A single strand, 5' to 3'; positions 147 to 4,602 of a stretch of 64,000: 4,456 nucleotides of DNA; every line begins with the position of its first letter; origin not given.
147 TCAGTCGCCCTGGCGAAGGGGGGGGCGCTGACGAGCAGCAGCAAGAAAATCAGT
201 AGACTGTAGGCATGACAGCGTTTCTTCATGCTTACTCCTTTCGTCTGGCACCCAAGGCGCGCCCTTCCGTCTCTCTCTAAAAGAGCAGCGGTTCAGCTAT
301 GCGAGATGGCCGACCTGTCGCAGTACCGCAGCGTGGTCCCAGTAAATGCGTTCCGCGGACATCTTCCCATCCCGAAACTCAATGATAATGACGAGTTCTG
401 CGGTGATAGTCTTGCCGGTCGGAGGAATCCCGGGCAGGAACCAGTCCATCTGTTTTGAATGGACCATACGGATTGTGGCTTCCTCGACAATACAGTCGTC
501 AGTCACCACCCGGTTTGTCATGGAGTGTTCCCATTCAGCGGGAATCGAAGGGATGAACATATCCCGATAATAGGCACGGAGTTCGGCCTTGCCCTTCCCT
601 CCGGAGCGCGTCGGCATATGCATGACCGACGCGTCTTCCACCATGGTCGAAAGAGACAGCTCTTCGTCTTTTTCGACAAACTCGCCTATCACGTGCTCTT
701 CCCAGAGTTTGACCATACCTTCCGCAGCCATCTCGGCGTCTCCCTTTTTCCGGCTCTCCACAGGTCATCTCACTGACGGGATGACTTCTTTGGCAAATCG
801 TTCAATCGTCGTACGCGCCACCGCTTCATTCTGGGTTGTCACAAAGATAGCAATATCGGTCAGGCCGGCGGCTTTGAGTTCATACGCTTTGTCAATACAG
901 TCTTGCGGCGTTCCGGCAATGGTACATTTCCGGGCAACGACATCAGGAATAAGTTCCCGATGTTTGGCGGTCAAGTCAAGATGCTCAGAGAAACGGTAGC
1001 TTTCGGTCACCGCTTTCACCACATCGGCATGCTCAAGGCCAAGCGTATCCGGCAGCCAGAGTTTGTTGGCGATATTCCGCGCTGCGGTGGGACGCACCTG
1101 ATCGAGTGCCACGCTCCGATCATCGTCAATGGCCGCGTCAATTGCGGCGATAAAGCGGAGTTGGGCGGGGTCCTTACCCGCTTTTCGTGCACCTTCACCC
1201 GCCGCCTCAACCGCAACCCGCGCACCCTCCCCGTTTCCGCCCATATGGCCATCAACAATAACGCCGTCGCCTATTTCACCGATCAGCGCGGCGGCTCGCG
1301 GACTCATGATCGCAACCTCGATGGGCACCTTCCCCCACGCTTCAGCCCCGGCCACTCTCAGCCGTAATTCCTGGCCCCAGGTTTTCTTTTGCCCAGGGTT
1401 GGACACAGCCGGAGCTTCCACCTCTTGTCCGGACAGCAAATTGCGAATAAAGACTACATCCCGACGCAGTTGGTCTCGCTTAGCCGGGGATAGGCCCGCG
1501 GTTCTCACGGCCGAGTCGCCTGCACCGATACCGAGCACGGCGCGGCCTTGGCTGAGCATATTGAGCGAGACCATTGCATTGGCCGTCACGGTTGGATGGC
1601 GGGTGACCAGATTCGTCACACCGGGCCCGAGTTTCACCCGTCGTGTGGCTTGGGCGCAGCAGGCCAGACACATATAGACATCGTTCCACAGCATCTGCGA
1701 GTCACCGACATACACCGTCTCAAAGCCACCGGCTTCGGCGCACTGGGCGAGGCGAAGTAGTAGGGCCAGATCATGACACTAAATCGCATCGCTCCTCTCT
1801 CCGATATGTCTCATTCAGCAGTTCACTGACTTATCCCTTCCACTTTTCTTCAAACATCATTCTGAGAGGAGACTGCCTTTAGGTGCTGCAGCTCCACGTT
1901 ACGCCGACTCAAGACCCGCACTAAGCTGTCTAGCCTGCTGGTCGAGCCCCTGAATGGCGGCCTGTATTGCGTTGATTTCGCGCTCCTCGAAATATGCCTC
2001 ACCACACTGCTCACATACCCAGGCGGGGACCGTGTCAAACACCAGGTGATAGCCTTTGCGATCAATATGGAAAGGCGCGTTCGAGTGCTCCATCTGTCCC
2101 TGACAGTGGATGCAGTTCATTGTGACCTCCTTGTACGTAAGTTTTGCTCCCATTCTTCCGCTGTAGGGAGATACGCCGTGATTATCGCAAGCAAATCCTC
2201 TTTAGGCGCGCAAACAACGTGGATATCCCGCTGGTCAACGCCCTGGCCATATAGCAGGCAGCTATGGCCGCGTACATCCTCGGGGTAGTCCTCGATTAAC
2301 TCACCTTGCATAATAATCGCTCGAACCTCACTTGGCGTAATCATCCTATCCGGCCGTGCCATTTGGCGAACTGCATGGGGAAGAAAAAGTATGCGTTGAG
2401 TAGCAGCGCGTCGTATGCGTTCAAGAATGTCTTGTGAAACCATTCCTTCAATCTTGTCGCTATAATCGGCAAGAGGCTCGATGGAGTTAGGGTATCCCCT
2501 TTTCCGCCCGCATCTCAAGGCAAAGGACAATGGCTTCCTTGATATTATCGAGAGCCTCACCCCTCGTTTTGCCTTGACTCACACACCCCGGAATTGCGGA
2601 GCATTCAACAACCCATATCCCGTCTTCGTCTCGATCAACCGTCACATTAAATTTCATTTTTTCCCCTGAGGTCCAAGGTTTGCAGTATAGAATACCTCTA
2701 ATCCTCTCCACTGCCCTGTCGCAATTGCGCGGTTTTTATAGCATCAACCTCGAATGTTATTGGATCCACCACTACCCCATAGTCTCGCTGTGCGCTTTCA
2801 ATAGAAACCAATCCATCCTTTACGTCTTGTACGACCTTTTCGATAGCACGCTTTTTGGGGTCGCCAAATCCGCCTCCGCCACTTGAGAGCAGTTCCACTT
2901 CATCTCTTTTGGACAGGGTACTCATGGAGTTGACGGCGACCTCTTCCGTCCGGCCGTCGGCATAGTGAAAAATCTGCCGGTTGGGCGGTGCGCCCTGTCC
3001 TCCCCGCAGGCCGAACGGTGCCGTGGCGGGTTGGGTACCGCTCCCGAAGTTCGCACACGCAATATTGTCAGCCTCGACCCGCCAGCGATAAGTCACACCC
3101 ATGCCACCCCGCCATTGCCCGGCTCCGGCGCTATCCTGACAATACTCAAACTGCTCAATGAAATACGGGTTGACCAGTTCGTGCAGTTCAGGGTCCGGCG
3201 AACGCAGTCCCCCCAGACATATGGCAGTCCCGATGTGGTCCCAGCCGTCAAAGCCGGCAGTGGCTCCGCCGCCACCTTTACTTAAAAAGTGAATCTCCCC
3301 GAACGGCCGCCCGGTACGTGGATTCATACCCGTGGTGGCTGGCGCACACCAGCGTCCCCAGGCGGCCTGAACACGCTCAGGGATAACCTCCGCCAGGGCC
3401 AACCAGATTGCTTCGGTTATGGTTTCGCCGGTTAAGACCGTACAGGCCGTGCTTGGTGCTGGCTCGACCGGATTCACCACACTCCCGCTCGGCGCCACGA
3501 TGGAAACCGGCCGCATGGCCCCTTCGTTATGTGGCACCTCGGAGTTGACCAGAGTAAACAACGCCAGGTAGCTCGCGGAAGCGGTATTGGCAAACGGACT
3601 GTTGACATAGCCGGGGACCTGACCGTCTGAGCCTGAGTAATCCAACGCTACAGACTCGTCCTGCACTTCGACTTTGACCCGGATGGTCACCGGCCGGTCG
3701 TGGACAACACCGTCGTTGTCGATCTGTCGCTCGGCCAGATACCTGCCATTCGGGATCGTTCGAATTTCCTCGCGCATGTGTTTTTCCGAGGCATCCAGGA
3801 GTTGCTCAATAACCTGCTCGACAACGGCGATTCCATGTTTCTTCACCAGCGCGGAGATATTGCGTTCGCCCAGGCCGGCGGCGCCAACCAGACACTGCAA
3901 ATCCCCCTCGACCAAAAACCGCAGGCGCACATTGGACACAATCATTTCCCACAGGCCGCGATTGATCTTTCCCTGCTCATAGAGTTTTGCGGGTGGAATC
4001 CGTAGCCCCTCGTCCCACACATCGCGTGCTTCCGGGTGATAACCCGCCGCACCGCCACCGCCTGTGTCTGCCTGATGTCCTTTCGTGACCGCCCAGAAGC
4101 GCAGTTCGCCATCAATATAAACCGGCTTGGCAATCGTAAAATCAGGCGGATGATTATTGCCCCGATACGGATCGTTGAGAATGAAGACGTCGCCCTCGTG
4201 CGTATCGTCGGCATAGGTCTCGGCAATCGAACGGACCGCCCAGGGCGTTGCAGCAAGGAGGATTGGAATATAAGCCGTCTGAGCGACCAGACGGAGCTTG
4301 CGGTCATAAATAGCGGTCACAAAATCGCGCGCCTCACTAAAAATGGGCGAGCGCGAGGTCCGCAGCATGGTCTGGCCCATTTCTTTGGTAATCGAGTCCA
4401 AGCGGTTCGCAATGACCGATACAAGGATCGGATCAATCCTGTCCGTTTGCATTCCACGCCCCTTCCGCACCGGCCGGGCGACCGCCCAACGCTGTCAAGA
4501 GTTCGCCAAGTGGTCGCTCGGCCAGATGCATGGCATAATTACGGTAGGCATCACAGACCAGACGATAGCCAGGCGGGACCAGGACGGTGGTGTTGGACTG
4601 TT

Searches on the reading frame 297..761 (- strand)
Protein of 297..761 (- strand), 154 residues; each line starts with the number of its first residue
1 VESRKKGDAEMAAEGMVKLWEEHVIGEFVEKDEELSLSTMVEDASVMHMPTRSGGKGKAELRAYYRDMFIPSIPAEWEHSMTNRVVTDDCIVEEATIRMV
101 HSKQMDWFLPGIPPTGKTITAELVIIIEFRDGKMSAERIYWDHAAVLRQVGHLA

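Call 8: search_protein_families(library=pfam, proteins=[window:297-761:-], max_evalue=0.001)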
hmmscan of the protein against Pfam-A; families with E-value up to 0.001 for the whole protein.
window:297-761:- (154 aa): 2 families
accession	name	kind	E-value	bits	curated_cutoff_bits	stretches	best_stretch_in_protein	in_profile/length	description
PF07366.18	SnoaL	-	9.4e-09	35.6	28.4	1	36-150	18-126/126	SnoaL-like polyketide cyclase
PF12680.13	SnoaL_2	-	1.9e-08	35.2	27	1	40-134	19-99/102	SnoaL-like domain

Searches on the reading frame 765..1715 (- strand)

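Call 8: search_protein_families(library=pfam, proteins=[window:765-1715:-], max_evalue=0.001)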
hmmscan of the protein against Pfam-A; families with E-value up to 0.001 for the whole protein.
window:765-1715:- (316 aa): 1 family
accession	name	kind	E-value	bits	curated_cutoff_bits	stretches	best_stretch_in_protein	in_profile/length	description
PF00296.26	Bac_luciferase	-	2.1e-40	139.4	27.9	1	3-286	42-313/314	Luciferase-like monooxygenase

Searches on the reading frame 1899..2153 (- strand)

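Call 78: search_protein_families(library=pfam, proteins=[window:1899-2153:-], max_evalue=0.01)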
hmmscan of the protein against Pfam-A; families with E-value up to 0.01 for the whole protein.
window:1899-2153:- (84 aa): 2 families
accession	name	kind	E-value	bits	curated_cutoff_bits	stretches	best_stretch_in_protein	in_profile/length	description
PF15731.11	MqsA_antitoxin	-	0.00044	20.8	30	1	12-73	1-63/131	Antitoxin component of bacterial toxin-antitoxin system, MqsA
PF24292.1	DUF7479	-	0.0082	16.7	27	0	12-57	3-43/60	Domain of unknown function (DUF7479)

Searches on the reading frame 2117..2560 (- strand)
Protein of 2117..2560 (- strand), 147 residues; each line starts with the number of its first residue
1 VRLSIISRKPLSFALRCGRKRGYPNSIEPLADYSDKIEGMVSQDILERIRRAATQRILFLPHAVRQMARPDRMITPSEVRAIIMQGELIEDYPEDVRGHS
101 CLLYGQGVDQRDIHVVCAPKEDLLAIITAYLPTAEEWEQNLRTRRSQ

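Call 8: search_protein_families(library=pfam, proteins=[window:2117-2560:-], max_evalue=0.001)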
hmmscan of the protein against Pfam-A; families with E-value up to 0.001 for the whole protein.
window:2117-2560:- (147 aa): 1 family
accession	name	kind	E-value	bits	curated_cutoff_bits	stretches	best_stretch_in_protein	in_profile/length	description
PF14076.12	DUF4258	-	5.6e-20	71.9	25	1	61-130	3-70/71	Domain of unknown function (DUF4258)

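Call 10: search_protein_families(library=ncbifam, proteins=[window:2117-2560:-], max_evalue=0.001)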
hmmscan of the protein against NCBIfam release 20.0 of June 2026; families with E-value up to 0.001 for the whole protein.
window:2117-2560:- (147 aa): 0 families

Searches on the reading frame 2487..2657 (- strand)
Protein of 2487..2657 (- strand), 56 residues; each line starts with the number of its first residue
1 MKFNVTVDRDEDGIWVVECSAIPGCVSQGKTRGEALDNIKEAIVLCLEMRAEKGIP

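Call 78: search_protein_families(library=pfam, proteins=[window:2487-2657:-], max_evalue=0.01)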
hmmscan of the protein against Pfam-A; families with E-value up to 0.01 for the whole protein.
window:2487-2657:- (56 aa): 2 families
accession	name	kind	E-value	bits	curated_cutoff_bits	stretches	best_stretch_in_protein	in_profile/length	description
PF15919.11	HicB_lk_antitox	-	1.3e-07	32.2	27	1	3-54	1-52/123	HicB_like antitoxin of bacterial toxin-antitoxin system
PF24113.1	DUF7387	-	0.00068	20.4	27.9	1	8-46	17-54/85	Family of unknown function (DUF7387)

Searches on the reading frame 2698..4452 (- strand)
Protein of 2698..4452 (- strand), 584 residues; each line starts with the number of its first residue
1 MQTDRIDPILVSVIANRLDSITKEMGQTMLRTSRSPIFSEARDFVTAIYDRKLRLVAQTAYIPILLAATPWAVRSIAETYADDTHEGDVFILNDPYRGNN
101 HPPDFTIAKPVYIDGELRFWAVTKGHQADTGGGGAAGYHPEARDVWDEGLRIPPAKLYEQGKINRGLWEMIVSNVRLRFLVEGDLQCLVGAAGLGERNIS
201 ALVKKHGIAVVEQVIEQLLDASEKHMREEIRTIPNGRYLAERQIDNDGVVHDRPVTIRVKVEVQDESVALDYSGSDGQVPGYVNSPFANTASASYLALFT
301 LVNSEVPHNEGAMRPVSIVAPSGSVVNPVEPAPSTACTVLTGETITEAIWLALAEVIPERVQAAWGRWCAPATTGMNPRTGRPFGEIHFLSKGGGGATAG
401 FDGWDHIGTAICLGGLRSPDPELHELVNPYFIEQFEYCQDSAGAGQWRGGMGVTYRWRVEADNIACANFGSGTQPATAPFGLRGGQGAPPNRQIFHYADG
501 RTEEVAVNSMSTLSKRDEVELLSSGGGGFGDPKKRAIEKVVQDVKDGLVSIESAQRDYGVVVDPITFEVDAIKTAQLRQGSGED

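Call 8: search_protein_families(library=pfam, proteins=[window:2698-4452:-], max_evalue=0.001)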
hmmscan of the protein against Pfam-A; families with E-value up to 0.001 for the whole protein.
window:2698-4452:- (584 aa): 1 family
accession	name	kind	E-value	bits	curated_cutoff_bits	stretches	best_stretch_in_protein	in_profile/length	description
PF02538.19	Hydantoinase_B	-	1.4e-158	529.1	26.8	1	7-532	1-519/519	Hydantoinase B/oxoprolinase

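Call 10: search_protein_families(library=ncbifam, proteins=[window:2698-4452:-], max_evalue=0.001)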
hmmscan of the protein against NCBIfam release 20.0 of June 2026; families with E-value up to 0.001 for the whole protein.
window:2698-4452:- (584 aa): 2 families
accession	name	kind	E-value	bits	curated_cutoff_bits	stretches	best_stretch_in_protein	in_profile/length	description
NF050157.1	CapLactmsBetCapB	equivalog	2.3e-134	448.8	1000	1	6-579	1-576/577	caprolactamase subunit beta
NF042976.1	AcphenoCarb_ApcD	equivalog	9.8e-37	126.6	1500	2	4-457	27-487/685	acetophenone carboxylase subunit delta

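Call 12: search_solved_structures(query=window:2698-4452:-, max_evalue=0.001)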
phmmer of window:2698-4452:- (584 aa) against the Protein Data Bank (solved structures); distinct sequences matched with E-value up to 0.001: 5.
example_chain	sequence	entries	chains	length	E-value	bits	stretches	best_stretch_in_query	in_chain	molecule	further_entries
6yra_B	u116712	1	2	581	1.1e-108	367.4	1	5-564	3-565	Hydantoinase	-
7hk5_A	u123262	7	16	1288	3.6e-77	263.4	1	7-578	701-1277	N-methylhydantoinase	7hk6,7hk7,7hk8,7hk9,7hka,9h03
5l9w_A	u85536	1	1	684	2.7e-35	125.1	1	5-458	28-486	Acetophenone carboxylase delta subunit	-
5m45_A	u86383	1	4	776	1e-11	47.3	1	6-136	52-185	Acetone carboxylase alpha subunit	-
5svb_A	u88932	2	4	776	1.4e-11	46.8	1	6-136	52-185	Acetone carboxylase alpha subunit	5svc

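Call 33: search_solved_structures(query=window:2698-4452:-, max_evalue=1e-60, show_alignments=1)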
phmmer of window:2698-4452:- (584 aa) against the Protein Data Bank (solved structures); distinct sequences matched with E-value up to 1e-60: 2.
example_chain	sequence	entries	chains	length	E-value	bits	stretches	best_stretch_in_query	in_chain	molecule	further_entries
6yra_B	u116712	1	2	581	1.1e-108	367.4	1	5-564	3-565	Hydantoinase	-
7hk5_A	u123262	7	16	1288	3.6e-77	263.4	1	7-578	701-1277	N-methylhydantoinase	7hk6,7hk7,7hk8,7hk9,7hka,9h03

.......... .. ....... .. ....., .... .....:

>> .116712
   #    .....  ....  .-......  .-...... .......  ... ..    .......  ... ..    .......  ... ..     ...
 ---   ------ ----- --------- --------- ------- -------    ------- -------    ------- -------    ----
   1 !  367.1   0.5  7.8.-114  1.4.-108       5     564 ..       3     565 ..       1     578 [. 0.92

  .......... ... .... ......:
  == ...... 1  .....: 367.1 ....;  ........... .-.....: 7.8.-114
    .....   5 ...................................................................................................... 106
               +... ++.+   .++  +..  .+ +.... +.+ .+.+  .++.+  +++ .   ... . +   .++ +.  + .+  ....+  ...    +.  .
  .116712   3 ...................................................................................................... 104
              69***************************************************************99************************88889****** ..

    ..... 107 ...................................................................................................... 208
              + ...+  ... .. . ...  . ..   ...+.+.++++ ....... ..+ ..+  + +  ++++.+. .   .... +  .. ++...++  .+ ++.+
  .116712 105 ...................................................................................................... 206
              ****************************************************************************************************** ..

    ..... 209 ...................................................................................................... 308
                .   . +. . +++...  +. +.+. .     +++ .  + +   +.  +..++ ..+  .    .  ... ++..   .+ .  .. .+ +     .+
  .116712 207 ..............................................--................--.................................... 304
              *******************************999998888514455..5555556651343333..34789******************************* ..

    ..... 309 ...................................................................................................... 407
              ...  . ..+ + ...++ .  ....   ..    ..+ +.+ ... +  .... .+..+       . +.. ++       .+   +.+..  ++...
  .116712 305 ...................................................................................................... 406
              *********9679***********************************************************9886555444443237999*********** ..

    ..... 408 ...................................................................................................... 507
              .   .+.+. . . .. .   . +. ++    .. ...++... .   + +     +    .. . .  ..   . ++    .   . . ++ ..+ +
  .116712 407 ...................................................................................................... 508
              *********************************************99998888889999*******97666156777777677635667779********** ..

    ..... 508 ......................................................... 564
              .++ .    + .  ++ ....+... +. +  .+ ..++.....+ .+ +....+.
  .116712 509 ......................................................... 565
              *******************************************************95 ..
